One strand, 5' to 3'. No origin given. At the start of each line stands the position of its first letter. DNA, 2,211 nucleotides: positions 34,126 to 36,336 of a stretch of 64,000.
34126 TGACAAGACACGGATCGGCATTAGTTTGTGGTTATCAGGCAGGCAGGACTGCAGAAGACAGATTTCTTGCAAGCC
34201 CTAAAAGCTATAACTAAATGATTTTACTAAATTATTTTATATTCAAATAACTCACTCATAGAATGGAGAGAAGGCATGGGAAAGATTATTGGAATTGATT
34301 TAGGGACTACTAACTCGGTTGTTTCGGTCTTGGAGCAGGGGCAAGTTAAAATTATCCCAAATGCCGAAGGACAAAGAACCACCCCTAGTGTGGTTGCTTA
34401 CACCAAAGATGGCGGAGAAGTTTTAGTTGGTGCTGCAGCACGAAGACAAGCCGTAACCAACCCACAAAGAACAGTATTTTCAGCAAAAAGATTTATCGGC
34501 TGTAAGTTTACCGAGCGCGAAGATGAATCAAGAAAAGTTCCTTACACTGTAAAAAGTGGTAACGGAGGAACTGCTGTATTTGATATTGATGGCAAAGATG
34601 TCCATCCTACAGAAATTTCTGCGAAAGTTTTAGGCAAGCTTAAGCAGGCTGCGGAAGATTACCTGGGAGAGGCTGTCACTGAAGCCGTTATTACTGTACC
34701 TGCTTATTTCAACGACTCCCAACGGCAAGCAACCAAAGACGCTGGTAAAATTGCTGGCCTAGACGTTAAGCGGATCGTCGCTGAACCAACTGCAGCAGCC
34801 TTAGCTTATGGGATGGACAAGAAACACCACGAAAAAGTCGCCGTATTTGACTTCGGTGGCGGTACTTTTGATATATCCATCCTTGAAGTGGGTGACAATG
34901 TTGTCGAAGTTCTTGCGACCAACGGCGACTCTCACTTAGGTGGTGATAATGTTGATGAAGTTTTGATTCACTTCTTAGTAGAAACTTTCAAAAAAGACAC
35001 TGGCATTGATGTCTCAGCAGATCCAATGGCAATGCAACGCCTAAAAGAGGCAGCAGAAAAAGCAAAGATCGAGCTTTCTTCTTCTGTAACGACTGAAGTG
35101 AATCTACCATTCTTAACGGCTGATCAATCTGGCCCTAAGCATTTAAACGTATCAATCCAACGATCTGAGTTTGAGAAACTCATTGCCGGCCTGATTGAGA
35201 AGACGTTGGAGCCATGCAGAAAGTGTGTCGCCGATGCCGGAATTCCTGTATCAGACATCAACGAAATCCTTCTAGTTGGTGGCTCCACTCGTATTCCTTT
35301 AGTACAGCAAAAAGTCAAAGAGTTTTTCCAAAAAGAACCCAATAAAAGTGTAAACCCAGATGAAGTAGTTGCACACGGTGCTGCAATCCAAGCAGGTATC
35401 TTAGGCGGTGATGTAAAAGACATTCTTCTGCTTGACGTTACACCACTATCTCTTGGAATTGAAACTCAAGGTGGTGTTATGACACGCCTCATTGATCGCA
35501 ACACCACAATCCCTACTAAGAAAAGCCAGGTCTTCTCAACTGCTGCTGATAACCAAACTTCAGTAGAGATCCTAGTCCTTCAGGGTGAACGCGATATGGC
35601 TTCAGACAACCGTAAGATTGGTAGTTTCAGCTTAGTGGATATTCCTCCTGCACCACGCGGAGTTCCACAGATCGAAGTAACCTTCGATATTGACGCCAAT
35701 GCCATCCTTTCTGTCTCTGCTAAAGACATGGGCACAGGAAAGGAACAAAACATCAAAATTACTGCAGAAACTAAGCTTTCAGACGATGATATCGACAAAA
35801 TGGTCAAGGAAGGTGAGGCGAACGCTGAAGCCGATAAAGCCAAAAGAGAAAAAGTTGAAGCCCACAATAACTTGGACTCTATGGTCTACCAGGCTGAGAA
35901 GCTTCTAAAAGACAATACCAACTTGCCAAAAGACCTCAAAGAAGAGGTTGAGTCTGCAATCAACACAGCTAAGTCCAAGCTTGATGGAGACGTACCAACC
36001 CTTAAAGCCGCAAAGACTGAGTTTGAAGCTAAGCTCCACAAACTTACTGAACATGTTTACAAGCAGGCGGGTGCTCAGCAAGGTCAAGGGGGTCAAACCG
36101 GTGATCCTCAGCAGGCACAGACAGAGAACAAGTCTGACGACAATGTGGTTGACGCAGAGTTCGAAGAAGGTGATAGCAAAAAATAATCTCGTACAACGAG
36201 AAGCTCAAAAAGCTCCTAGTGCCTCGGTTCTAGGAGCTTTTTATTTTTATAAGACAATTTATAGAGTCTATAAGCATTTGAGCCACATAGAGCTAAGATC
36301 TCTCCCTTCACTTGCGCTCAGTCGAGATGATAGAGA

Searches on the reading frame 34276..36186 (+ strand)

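Call 15: search_protein_families(library=pfam, proteins=[window:34276-36186:+], max_evalue=0.00001)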
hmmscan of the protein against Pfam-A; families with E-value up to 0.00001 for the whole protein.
window:34276-36186:+ (636 aa): 2 families
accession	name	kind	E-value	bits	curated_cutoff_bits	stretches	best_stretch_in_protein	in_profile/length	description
PF00012.26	HSP70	-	1.6e-245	816.4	20.6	1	4-595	1-598/599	Hsp70 protein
PF06723.19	MreB_Mbl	-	3e-17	62.9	27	1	133-371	92-317/327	MreB/Mbl protein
